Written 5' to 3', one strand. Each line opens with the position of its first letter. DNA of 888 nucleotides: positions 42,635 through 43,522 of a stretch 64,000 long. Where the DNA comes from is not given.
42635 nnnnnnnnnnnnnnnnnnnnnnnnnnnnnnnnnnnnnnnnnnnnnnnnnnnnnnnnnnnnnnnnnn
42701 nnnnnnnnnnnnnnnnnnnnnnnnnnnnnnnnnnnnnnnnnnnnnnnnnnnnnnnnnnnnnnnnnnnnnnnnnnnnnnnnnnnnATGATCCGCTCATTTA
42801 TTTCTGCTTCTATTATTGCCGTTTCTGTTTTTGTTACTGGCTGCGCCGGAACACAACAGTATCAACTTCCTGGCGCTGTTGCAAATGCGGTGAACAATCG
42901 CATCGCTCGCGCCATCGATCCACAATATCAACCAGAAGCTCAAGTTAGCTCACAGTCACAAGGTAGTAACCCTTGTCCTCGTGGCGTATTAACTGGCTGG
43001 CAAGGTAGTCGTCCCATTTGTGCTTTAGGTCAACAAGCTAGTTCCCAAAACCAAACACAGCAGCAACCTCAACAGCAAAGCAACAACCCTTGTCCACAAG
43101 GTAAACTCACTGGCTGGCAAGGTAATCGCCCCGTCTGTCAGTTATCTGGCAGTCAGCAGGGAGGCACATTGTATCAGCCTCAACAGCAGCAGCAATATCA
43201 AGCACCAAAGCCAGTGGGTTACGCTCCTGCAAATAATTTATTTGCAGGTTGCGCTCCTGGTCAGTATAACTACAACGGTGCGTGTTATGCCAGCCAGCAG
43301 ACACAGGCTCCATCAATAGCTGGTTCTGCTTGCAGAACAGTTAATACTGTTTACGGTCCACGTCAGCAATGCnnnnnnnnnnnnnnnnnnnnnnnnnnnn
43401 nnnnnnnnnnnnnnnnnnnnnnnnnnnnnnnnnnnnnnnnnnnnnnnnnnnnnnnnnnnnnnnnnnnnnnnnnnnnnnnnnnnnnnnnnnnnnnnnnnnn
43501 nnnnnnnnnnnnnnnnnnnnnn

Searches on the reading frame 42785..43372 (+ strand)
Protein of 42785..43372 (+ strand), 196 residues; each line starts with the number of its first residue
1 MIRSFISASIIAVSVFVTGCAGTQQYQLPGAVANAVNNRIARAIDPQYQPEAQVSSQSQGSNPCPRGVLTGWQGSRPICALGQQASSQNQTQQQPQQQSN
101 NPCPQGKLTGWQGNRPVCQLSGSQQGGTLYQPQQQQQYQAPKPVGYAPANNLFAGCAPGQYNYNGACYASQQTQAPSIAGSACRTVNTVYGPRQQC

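Call 6: search_protein_families(library=pfam, proteins=[window:42785-43372:+], max_evalue=1)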
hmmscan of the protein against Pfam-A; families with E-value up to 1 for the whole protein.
window:42785-43372:+ (196 aa): 0 families

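Call 7: find_homologous_proteins(query=window:42785-43372:+, max_evalue=0.01)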
Query window:42785-43372:+ (196 aa): 3 proteins with E <= 0.01 among 252 candidates.
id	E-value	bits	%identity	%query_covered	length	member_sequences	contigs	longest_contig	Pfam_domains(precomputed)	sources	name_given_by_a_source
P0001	5.3e-122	423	100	100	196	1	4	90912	-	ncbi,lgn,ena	-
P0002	7.9e-49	184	54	100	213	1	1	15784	-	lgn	-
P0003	8.3e-49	184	53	100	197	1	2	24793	-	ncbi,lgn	-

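Call 8: find_encoding_contigs(protein=P0002, flank=6000, max_places=4)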
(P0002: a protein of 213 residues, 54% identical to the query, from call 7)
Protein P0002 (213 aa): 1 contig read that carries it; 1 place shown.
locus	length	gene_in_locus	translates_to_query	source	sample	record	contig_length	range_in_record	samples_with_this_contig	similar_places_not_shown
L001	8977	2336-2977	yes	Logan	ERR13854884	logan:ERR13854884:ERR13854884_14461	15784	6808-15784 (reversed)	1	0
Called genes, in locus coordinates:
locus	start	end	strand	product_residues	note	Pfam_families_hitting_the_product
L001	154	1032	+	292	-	-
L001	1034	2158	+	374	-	PF01098:FTSW_RODA_SPOVE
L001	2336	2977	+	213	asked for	-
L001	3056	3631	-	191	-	PF01330:RuvA_N, PF14520:HHH_5, PF07499:RuvA_C (weak)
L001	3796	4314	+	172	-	-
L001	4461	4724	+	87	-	PF01649:Ribosomal_S20p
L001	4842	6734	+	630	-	PF20720:nSTAND3 (weak), PF00004:AAA, PF17862:AAA_lid_3, PF01434:Peptidase_M41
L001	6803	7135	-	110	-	-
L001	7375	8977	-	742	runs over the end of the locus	PF17191:RecG_wedge, PF00270:DEAD, PF04851:ResIII, PF22590:Cas3-like_C_2 (faint), PF00271:Helicase_C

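Call 9: find_encoding_contigs(protein=P0003, flank=6000, max_places=4)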
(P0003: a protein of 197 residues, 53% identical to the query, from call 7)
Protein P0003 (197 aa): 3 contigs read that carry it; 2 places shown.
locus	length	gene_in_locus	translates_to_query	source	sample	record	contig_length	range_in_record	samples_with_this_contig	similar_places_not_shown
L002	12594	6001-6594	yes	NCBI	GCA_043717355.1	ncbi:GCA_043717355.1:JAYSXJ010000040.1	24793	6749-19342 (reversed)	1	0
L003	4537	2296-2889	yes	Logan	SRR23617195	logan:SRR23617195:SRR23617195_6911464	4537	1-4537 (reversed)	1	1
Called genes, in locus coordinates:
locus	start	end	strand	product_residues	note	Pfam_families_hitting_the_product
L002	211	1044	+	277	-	-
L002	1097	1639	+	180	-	PF00578:AhpC-TSA, PF08534:Redoxin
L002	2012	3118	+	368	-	PF00849:PseudoU_synth_2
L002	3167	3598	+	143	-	PF01245:Ribosomal_L19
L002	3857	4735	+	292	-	-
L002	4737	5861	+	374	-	PF01098:FTSW_RODA_SPOVE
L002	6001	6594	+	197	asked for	-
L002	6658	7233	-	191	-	PF01330:RuvA_N, PF14520:HHH_5, PF07499:RuvA_C (weak)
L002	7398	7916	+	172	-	-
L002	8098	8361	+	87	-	PF01649:Ribosomal_S20p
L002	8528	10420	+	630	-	PF20720:nSTAND3 (weak), PF00004:AAA, PF17862:AAA_lid_3, PF01434:Peptidase_M41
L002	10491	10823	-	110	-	-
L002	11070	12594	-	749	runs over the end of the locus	PF17191:RecG_wedge, PF00270:DEAD, PF04851:ResIII, PF00271:Helicase_C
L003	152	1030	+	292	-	-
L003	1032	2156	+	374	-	PF01098:FTSW_RODA_SPOVE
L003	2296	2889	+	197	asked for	-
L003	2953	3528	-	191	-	PF01330:RuvA_N, PF14520:HHH_5, PF07499:RuvA_C (weak)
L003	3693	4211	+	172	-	-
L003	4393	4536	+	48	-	?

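Call 10: find_encoding_contigs(protein=P0001, flank=3000, max_places=4)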
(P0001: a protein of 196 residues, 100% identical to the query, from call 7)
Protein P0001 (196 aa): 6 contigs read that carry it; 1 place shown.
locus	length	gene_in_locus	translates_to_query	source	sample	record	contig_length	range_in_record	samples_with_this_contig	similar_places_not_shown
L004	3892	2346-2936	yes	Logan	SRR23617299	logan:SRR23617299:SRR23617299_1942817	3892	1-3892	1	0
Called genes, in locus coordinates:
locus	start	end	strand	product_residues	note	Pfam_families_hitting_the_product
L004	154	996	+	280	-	-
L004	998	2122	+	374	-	PF01098:FTSW_RODA_SPOVE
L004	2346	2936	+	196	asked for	-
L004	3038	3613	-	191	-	PF01330:RuvA_N, PF14520:HHH_5, PF07499:RuvA_C (weak)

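Call 14: find_related_loci(query=A1, collection=genome_contigs, flank=6000)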
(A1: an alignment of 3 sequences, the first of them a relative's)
Query A1 (196 aa) in genome_contigs; peptide patterns used: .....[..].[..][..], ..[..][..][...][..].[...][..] (x = any residue, [..] = any of these).
600 stretches matched a pattern, but none encodes a relative of the query by tblastn (E <= 1e-3).

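Call 22: search_protein_representatives(alignment_id=A1)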
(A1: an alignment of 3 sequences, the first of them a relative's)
Query: 3 sequences, 197 profile positions. Proteins with E-value up to 0.001 (for the whole library): 3; up to 1e-10: 2; up to 1e-30: 2. The best 3 are listed.
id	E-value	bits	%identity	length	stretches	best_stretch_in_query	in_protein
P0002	5.8e-98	343.2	-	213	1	1-197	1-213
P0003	1.3e-92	325.7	-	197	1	1-197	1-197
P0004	1.8e-08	51.2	-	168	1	2-107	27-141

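Call 25: find_encoding_contigs(protein=P0004, flank=5000, max_places=3)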
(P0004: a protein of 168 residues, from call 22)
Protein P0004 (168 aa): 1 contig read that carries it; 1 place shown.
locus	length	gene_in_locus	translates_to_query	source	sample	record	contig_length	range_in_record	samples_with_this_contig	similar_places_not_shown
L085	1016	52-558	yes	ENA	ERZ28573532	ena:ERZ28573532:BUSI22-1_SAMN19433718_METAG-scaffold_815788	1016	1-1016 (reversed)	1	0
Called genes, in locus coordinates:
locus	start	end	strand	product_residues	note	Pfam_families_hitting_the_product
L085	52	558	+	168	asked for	-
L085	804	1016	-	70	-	?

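Call 27: find_homologous_proteins(query=A4, max_evalue=0.01)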
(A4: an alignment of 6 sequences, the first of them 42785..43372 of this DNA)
Query A4 (6 sequences) (196 aa, profile of the alignment): 12 proteins with E <= 0.01 among 8000 candidates.
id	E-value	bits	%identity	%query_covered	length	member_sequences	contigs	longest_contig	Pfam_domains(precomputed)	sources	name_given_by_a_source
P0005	1.5e-87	311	37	95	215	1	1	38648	-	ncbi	-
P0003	6.7e-83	296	53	100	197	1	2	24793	-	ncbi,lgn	-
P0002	3.8e-82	293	54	100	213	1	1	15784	-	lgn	-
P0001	1.2e-78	282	100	100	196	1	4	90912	-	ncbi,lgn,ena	-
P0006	2.3e-39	154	28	59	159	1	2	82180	-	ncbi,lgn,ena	-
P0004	1.8e-36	144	33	49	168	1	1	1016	-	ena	-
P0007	1.5e-33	135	32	54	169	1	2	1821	-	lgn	-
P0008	3.8e-15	75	45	11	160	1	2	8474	-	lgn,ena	-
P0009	3.6e-13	68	64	6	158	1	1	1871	-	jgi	jgi:hypothetical protein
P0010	3.3e-12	65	57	11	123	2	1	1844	-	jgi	jgi:hypothetical protein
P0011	8.0e-4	38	35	10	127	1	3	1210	PF13441.13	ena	-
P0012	1.1e-3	37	37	63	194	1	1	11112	PF13441.13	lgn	-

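Call 33: search_protein_families(library=pfam, alignment_id=A5, max_evalue=1)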
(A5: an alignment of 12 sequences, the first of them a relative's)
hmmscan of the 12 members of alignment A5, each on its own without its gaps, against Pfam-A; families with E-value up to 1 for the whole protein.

A. member 1, P0001 (196 aa): 0 families

B. families by the number of members that match (of 12 scanned): 15 families
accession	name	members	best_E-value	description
PF13441.11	Gly-zipper_YMGG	1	0.00013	YMGG-like Gly-zipper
PF13488.11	Gly-zipper_Omp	1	0.0005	Glycine zipper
PF13436.11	Gly-zipper_OmpA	1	0.0053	Glycine-zipper domain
PF13664.11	DUF4149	1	0.0054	Domain of unknown function (DUF4149)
PF05433.20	Rick_17kDa_Anti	1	0.0071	Glycine zipper 2TM domain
PF24381.1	DUF7537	1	0.018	Family of unknown function (DUF7537)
PF19814.4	DUF6297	1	0.044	Family of unknown function (DUF6297)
PF23809.1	Phage_holin_9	1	0.055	Bacteriophage holin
PF06172.17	Cupin_5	1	0.13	Cupin superfamily (DUF985)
PF00686.25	CBM_20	1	0.13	Starch binding domain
PF20101.4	DUF6491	1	0.15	Family of unknown function (DUF6491)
PF14074.11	DUF4257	1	0.18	Protein of unknown function (DUF4257)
PF06596.16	PsbX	1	0.27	Photosystem II reaction centre X protein (PsbX)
PF03153.18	TFIIA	1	0.28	Transcription factor IIA, alpha/beta subunit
PF08139.17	LPAM_1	1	0.5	Prokaryotic membrane lipoprotein lipid attachment site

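Call 35: predict_structure(alignment_id=A5)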
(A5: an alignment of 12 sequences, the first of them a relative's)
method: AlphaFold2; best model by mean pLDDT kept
length: 196 residues; sequences in the alignment: 12
mean_pLDDT: 55.3   pTM: 0.18
mean pLDDT of the five models: 55.3, 50.9, 50.3, 49.4, 45.3
residues with pLDDT >= 90: 0; 70-90: 45; 50-70: 55; < 50: 96
segments of 3 or more residues with pLDDT < 50: 24-27, 29-59, 83-101, 119-152
pLDDT, mean of each block of 10 residues (from residue 1): 55 56 48 44 44 42 72 81 45 40 51 58 41 40 44 65 78 51 79 81
secondary structure, 60 per line:
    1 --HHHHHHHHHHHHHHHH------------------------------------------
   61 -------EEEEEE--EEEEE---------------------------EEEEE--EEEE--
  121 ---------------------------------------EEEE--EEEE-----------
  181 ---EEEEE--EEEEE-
elements in order: H3-18 E68-73 E76-80 E108-112 E115-118 E160-163 E166-169 E184-188 E191-195

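Call 44: find_related_loci(query=A7, collection=metagenome_contigs, flank=4000)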
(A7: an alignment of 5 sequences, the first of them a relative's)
Query A7 (196 aa) in metagenome_contigs; peptide patterns used: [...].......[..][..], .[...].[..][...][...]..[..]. (x = any residue, [..] = any of these).
600 stretches matched a pattern, but none encodes a relative of the query by tblastn (E <= 1e-3).

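Call 47: find_encoding_contigs(protein=P0012, flank=4000, max_places=2)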
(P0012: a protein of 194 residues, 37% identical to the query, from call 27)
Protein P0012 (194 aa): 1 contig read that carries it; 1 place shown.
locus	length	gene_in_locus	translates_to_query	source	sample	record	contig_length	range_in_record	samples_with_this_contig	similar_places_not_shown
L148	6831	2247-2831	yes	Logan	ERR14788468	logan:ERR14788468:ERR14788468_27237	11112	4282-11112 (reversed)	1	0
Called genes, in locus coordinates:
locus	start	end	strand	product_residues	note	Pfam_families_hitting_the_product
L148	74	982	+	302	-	-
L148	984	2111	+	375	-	PF01098:FTSW_RODA_SPOVE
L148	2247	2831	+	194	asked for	PF13441:Gly-zipper_YMGG (weak)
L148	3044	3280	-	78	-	-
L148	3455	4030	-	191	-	PF01330:RuvA_N, PF14520:HHH_5, PF07499:RuvA_C (weak)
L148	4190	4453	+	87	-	PF01649:Ribosomal_S20p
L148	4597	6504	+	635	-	PF06068:TIP49 (faint), PF00004:AAA, PF17862:AAA_lid_3, PF01434:Peptidase_M41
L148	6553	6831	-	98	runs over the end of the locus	-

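Call 48: find_encoding_contigs(protein=P0008, flank=4000, max_places=2)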
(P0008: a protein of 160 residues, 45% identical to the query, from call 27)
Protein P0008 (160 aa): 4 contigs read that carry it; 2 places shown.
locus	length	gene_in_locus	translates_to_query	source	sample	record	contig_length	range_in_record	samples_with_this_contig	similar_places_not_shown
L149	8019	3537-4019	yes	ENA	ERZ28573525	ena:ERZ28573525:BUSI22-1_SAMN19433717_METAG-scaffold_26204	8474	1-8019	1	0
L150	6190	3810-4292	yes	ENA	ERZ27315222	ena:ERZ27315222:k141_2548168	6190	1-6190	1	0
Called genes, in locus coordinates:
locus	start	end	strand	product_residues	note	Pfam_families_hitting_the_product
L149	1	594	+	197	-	?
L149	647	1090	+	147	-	PF01245:Ribosomal_L19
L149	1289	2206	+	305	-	-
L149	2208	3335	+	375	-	PF01098:FTSW_RODA_SPOVE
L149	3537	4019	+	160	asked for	-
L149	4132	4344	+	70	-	-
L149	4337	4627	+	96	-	PF05016:ParE_toxin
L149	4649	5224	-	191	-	PF01330:RuvA_N, PF01367:5_3_exonuc (faint), PF14520:HHH_5, PF07499:RuvA_C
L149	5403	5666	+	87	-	PF01649:Ribosomal_S20p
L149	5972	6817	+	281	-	PF00892:EamA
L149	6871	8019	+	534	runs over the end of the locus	?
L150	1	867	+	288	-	?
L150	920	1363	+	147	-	PF01245:Ribosomal_L19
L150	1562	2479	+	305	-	-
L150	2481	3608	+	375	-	PF01098:FTSW_RODA_SPOVE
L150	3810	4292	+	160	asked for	-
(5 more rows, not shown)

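Call 49: find_encoding_contigs(protein=P0007, flank=4000, max_places=2)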
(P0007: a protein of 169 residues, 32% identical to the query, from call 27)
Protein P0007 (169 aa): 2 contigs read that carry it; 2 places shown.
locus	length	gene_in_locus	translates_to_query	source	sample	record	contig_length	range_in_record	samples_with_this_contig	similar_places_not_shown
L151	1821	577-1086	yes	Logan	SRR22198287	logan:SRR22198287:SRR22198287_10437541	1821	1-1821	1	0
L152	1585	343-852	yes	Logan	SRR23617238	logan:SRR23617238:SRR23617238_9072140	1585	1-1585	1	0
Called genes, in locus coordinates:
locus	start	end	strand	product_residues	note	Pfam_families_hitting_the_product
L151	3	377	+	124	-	?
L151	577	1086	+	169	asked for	-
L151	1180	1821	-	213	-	?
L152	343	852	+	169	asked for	-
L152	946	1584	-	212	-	?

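Call 53: search_protein_families(library=ncbifam, proteins=[window:42785-43372:+, P0012], max_evalue=1)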
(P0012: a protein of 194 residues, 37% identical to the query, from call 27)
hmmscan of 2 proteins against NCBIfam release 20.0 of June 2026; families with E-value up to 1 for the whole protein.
window:42785-43372:+ (196 aa): 2 families
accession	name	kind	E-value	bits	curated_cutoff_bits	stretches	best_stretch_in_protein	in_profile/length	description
NF040661.1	Osc7112_2153fam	equivalog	0.014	15.8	50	1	5-69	6-69/75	Osc7112_2153 family protein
NF040598.1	Ala_zip_lipo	subfamily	0.41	11.2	43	1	8-43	6-41/90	Lpp/OprI family alanine-zipper lipoprotein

P0012 (194 aa): 1 family
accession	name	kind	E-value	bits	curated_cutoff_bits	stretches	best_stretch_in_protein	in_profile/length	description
NF053611.1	YiaD_Gzip_OmpA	equivalog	0.0011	18.8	175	1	12-67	2-57/206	YiaD family glycine zipper/OmpA-like lipoprotein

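Call 54: search_solved_structures(query=A7, max_evalue=1)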
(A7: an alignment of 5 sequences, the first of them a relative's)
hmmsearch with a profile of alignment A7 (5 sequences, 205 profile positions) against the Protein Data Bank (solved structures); distinct sequences matched with E-value up to 1: 1.
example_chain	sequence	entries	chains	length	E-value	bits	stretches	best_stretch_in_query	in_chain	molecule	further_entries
2qgm_A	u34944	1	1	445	0.039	17.3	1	8-57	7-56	Succinoglycan biosynthesis protein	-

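Call 64: list_cluster_members(proteins=[P0001, P0003, P0005, P0006])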
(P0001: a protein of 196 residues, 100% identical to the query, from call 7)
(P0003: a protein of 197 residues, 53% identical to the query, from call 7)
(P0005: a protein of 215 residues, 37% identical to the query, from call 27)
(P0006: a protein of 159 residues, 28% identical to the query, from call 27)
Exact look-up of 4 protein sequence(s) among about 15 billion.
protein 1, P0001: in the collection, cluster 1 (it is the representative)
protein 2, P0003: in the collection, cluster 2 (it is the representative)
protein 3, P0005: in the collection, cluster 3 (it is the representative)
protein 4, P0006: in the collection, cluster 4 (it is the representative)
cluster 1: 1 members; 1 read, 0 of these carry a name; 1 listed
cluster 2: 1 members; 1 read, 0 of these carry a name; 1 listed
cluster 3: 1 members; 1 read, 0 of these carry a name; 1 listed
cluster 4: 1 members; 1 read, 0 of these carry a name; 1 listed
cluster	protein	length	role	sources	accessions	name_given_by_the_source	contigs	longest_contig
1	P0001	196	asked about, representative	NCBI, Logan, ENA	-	-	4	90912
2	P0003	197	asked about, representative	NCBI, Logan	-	-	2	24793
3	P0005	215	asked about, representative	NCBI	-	-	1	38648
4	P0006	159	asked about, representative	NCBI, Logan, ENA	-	-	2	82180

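Call 66: search_dna_similar(query=window:42785-43372:+, collection=phages, mode=protein, max_evalue=0.001, max_rows=5)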
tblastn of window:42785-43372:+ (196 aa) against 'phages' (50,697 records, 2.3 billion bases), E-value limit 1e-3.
No match.
